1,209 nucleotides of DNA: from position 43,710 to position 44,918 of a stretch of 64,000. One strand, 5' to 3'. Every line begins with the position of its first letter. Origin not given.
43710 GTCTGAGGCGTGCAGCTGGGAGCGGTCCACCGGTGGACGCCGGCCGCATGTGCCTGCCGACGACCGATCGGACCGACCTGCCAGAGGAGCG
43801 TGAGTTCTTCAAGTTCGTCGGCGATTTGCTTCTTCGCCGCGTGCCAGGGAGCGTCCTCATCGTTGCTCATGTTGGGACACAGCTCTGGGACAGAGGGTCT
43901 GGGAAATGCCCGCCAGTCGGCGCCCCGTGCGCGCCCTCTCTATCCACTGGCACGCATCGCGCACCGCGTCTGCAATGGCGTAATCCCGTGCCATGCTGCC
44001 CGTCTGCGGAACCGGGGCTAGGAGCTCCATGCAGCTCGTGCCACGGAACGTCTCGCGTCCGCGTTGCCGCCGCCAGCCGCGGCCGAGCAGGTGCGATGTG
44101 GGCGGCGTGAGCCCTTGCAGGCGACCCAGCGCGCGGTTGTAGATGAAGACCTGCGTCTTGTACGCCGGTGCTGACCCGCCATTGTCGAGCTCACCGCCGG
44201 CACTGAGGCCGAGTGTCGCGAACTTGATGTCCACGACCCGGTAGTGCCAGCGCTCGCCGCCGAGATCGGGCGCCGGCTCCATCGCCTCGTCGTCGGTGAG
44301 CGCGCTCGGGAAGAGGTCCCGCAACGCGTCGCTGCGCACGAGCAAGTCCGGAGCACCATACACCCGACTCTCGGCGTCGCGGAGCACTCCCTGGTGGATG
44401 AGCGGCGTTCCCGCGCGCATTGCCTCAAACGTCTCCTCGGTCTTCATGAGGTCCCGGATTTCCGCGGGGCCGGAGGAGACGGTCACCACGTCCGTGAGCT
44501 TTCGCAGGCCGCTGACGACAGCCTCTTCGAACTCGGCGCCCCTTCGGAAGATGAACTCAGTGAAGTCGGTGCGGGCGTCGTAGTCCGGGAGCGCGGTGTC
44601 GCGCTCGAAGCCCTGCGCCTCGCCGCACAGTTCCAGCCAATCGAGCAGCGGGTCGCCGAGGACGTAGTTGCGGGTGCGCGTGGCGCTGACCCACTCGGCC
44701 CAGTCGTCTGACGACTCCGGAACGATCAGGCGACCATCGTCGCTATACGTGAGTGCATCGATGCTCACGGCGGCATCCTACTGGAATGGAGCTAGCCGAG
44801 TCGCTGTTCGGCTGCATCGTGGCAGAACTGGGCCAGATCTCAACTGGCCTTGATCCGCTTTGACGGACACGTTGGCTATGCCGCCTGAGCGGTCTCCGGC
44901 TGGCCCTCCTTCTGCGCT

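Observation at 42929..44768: Split RecB-family (PD-(D/E)xK) nuclease plus RNase H-like exonuclease module next to integrase, candidate defence or DNA-processing system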

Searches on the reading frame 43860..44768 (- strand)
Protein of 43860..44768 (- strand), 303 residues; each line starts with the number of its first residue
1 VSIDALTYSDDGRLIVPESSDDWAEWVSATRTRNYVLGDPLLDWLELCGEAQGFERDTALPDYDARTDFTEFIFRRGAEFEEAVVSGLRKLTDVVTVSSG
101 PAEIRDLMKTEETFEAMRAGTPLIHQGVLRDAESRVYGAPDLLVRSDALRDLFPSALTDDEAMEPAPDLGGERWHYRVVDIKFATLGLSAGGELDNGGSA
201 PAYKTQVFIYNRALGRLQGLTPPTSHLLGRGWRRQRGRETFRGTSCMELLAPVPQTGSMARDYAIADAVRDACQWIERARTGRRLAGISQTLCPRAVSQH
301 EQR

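Call 3: search_protein_families(library=pfam, proteins=[window:43860-44768:-], max_evalue=1)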
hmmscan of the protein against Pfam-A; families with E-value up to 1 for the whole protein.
window:43860-44768:- (303 aa): 0 families

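Call 4: search_protein_families(library=ncbifam, proteins=[window:43860-44768:-], max_evalue=1)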
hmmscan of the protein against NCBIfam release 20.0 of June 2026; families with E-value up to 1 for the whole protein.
window:43860-44768:- (303 aa): 1 family
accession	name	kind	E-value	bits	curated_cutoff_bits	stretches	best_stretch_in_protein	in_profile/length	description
TIGR03491.1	TIGR03491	subfamily_domain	0.25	10.3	97.45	1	103-147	54-101/462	TM0106 family RecB-like putative nuclease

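Call 5: search_protein_families(library=padloc, proteins=[window:43860-44768:-], max_evalue=1)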
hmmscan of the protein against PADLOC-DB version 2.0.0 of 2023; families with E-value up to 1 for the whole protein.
window:43860-44768:- (303 aa): 0 families

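Call 6: find_homologous_proteins(query=window:43860-44768:-)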
Query window:43860-44768:- (303 aa): 188 proteins with E <= 0.001 among 3996 candidates; the best 120 are listed.
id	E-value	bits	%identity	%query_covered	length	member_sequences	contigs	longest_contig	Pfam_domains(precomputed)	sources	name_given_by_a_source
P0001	1.2e-200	683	100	100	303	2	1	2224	-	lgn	-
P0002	7.1e-117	408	98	62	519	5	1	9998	-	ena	-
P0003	1.0e-108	381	62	92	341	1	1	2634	-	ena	-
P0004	6.3e-104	366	60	92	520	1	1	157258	-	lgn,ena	-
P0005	9.5e-104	365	59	92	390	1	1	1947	-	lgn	-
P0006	6.0e-102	359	58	93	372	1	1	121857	-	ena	-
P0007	7.2e-101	356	56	92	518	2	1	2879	-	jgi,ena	-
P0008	2.6e-100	354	58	92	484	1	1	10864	-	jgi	jgi:hypothetical protein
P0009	5.2e-100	353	57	92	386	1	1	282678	-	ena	-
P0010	6.7e-100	352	57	93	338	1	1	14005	-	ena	-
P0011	1.4e-99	351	59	93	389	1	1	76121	-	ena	-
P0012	3.6e-99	350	57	92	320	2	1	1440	-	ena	-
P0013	1.1e-98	348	56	94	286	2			-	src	-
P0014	1.9e-95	338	57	92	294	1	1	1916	-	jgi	-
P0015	1.2e-94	335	55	93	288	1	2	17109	-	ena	-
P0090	1.5e-61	227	55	64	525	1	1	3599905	-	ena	-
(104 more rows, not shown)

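Call 12: find_encoding_contigs(protein=P0002, flank=10000, max_places=4)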
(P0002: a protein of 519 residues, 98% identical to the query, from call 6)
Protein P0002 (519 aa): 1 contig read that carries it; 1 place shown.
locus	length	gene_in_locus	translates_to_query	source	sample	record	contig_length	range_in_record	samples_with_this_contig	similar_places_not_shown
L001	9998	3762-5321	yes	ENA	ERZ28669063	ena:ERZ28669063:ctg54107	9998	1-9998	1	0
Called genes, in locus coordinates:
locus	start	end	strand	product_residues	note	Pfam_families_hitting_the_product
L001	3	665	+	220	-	?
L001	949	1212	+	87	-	-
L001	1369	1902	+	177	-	-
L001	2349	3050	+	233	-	PF13683:rve_3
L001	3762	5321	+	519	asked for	-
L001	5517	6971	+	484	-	PF02384:N6_Mtase, PF07669:Eco57I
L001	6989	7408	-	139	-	-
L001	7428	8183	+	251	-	PF01420:Methylase_S (faint)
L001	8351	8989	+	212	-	PF04851:ResIII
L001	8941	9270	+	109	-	PF04851:ResIII, PF18766:SWI2_SNF2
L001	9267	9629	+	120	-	-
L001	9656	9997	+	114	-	?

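Call 13: find_encoding_contigs(protein=P0001, flank=5000, max_places=4)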
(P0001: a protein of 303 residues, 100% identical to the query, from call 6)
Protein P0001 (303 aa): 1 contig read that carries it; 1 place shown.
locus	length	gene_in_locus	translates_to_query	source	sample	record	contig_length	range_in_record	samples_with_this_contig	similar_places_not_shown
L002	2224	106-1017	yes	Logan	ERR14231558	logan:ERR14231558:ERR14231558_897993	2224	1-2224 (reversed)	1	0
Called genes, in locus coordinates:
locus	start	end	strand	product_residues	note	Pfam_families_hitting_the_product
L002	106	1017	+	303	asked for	-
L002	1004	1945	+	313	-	-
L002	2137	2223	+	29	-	?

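Call 16: find_homologous_proteins(query=P0090, max_evalue=0.00001)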
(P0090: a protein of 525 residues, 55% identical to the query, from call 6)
Query P0090 (525 aa): 1748 proteins with E <= 0.00001 among 8000 candidates; the best 120 are listed.
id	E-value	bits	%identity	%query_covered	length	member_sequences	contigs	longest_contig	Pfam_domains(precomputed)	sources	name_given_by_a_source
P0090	0.0e+0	1227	100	100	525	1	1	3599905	-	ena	-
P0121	1.5e-256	870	70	100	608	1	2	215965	-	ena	-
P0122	1.0e-253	861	69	100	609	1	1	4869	-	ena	-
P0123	6.1e-253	858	68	100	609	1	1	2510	-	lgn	-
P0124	1.6e-250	850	68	100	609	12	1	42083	-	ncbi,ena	-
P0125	3.7e-248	842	68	100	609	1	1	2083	-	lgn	-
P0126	1.4e-247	841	67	100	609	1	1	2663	-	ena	-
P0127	6.0e-246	835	68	100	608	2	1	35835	-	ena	-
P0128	1.6e-244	830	67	100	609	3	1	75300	-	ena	-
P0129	2.0e-239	814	67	100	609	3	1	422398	-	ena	-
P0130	9.3e-238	808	65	100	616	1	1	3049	-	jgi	jgi:hypothetical protein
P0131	2.3e-237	807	67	100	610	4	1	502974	-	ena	-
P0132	1.4e-236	804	66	100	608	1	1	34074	-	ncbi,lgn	ncbi:MAG: hypothetical protein WEE64_04680 [Dehalococcoidia bacterium]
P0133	1.8e-235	801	67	98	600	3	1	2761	-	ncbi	-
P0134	2.2e-235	800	65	99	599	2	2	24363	-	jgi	-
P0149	3.7e-231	786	65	100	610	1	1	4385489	-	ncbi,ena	-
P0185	1.7e-216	738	61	99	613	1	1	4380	-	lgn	-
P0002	5.6e-214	730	61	98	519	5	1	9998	-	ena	-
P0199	4.3e-205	700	59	100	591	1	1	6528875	-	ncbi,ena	-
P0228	2.5e-197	675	56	99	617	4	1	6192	PF13482.13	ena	-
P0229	4.2e-197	674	58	99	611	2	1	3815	PF13482.13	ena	-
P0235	6.5e-196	670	59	99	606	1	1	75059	PF13482.13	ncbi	-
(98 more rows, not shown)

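Call 20: search_protein_families(library=pfam, proteins=[P0185, P0121, P0228, P0235], max_evalue=1)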
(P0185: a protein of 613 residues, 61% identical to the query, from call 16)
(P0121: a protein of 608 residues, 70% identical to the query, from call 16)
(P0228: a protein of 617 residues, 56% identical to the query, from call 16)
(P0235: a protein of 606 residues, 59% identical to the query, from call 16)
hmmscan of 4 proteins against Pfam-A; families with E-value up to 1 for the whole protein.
P0185 (613 aa): 1 family
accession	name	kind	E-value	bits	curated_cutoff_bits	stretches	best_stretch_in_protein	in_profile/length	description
PF13482.12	RNase_H_2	-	0.025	14.9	22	1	426-609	16-164/165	RNase_H superfamily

P0121 (608 aa): 0 families

P0228 (617 aa): 1 family
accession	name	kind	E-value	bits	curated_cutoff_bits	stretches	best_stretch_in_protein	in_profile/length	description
PF13482.12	RNase_H_2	-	2.8e-08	34.3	22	1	420-604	15-164/165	RNase_H superfamily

P0235 (606 aa): 2 families
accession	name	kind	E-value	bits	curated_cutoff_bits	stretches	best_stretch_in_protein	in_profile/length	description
PF13482.12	RNase_H_2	-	1.2e-05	25.7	22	1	418-602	15-164/165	RNase_H superfamily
PF01357.27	Expansin_C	-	0.16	12.6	24.6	0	257-300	28-68/78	Expansin C-terminal domain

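Call 22: search_solved_structures(query=A1, max_evalue=10, show_alignments=2)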
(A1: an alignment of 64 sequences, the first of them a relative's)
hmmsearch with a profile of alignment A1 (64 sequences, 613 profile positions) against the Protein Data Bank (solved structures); distinct sequences matched with E-value up to 10: 2.
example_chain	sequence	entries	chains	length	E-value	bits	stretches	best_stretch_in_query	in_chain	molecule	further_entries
6yxl_HHH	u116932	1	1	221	0.32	12.6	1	271-349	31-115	ACPA F3 Fab fragment - heavy chain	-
4o92_A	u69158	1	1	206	0.34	12.6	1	555-591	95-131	Glutathione S-transferase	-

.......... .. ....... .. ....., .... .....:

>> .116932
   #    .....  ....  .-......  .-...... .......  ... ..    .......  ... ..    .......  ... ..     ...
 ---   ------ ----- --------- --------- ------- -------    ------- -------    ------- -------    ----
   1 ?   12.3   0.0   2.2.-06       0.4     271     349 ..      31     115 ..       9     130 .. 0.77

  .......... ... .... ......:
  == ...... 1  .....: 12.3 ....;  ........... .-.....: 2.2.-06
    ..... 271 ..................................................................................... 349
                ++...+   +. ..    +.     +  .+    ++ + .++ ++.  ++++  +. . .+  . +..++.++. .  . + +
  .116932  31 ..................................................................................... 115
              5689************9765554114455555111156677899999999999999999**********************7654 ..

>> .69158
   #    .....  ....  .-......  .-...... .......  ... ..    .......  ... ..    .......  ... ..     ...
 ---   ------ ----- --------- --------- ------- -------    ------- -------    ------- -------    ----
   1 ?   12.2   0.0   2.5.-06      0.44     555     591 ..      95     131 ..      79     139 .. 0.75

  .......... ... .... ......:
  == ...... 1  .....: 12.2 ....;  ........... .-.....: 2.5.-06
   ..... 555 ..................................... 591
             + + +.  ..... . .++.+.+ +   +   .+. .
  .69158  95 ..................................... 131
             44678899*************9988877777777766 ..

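Call 23: search_protein_families(library=ncbifam, alignment_id=A1, max_evalue=1)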
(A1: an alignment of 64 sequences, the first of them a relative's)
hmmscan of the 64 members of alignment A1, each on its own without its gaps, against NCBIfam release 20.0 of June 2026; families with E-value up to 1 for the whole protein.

A. member 1, P0185 (613 aa): 1 family
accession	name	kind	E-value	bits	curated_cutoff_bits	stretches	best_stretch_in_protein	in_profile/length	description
TIGR03491.1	TIGR03491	subfamily_domain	0.0018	17.3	97.45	1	102-147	53-101/462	TM0106 family RecB-like putative nuclease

B. families by the number of members that match (of 64 scanned): 4 families
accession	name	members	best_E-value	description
TIGR03491.1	TIGR03491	58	1.1e-07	TM0106 family RecB-like putative nuclease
NF006222.0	PRK08349.1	1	0.066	hypothetical protein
NF048004.1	GTA_megatron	1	0.067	baseplate multidomain protein megatron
TIGR03822.1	AblA_like_2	1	0.18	lysine-2,3-aminomutase-like protein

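Call 30: predict_structure(alignment_id=A1)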
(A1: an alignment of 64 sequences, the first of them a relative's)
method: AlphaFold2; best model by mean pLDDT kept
length: 613 residues; sequences in the alignment: 64
mean_pLDDT: 92.9   pTM: 0.89
mean pLDDT of the five models: 92.9, 92.8, 92.4, 91.6, 91.1
residues with pLDDT >= 90: 510; 70-90: 91; 50-70: 9; < 50: 3
segments of 3 or more residues with pLDDT < 50: 489-491
pLDDT, mean of each block of 10 residues (from residue 1): 91 90 92 95 97 94 88 92 97 94 91 97 97 95 98 95 94 96 94 93 97 96 96 92 93 94 94 96 95 96 90 96 95 94 97 95 95 94 95 93 91 86 87 95 96 94 96 93 75 78 86 92 94 93 95 77 87 94 94 93 96 92
secondary structure, 60 per line:
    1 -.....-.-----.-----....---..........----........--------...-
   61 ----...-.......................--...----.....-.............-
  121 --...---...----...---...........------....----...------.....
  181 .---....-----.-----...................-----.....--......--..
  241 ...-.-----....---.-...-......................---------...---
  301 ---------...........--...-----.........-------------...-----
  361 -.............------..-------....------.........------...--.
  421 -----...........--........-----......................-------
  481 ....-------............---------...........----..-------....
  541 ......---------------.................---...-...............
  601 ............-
elements in order: H2-6 H20-23 H29-36 H41-48 H69-91 E94-96 H101-105 H107-119 E123-125 E129-131 E136-138 E142-145 H146-152 H159-162 E176-181 E185-188 H200-218 E224-228 E231-236 E239-243 E251-254 H265-285 H310-320 H331-339 H362-374 H390-393 E400-408 E426-436 E439-446 H452-473 E481-484 H492-503 E513-516 H517-523 H537-546 H562-578 H586-612

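Call 31: find_encoding_contigs(protein=P0121, flank=8000, max_places=2)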
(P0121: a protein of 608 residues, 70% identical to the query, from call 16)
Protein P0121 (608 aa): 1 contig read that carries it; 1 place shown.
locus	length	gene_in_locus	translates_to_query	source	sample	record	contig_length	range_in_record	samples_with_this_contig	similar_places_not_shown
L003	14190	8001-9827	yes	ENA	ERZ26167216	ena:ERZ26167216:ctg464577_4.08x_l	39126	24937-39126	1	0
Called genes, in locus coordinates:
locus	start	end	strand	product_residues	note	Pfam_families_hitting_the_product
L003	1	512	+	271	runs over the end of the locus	PF24764:rva_4 (faint), PF13276:HTH_21, PF00665:rve, PF13683:rve_3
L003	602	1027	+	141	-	-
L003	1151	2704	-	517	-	PF01063:Aminotran_4, PF09347:DUF1989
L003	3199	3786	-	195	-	-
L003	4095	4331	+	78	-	-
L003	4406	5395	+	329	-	PF00296:Bac_luciferase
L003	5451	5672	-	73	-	-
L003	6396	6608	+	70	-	PF10604:Polyketide_cyc2 (weak)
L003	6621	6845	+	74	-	-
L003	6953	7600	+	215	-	PF00561:Abhydrolase_1, PF12146:Hydrolase_4 (weak), PF12697:Abhydrolase_6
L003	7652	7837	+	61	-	-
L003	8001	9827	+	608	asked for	-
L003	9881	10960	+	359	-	PF13091:PLDc_2, PF00614:PLDc (faint), PF13091:PLDc_2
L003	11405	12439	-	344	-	-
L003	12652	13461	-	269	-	PF12679:ABC2_membrane_2, PF12698:ABC2_membrane_3 (weak), PF10920:DUF2705 (weak), PF13346:ABC2_membrane_5 (weak)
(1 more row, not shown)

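Call 32: find_encoding_contigs(protein=P0149, flank=8000, max_places=2)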
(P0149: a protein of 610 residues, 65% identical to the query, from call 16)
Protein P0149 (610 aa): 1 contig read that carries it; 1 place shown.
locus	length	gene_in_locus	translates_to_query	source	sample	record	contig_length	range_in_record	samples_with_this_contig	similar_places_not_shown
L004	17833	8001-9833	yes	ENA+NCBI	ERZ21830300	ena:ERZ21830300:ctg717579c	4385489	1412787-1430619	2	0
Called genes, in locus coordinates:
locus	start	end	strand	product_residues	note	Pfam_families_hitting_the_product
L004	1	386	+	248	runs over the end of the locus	PF00977:His_biosynth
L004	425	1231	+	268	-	PF00977:His_biosynth, PF01207:Dus (faint), PF03060:NMO (faint)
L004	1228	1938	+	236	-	PF01502:PRA-CH, PF01503:PRA-PH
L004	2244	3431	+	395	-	PF01808:AICARFT_IMPCHas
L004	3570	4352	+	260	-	PF00121:TIM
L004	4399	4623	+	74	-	PF03840:SecG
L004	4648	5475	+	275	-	PF03099:BPL_LplA_LipB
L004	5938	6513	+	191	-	PF01966:HD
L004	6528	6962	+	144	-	PF13473:Cupredoxin_1, PF00127:Copper-bind (weak)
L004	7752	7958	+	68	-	-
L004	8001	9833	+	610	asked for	-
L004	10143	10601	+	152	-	PF03167:UDG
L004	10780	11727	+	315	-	PF02826:2-Hacid_dh_C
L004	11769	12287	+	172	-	PF00293:NUDIX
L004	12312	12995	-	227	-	PF12804:NTP_transf_3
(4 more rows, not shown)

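Call 33: find_encoding_contigs(protein=P0199, flank=8000, max_places=2)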
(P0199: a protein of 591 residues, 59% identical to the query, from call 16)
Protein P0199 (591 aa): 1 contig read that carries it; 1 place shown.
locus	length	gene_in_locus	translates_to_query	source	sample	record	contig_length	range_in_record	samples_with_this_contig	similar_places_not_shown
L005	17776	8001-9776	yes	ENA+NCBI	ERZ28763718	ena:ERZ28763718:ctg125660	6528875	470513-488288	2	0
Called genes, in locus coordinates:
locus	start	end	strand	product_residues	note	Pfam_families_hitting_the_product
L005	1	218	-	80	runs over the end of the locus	-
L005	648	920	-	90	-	-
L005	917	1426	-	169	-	-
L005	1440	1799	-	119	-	PF04586:Peptidase_S78 (weak)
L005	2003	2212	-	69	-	-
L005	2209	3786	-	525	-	-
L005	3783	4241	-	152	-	-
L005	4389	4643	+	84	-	-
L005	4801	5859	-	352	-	PF13481:AAA_25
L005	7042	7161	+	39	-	-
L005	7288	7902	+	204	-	-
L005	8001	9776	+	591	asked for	-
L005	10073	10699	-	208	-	PF24736:DUF7687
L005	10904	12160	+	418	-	PF00872:Transposase_mut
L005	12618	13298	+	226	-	PF04471:Mrr_cat (faint)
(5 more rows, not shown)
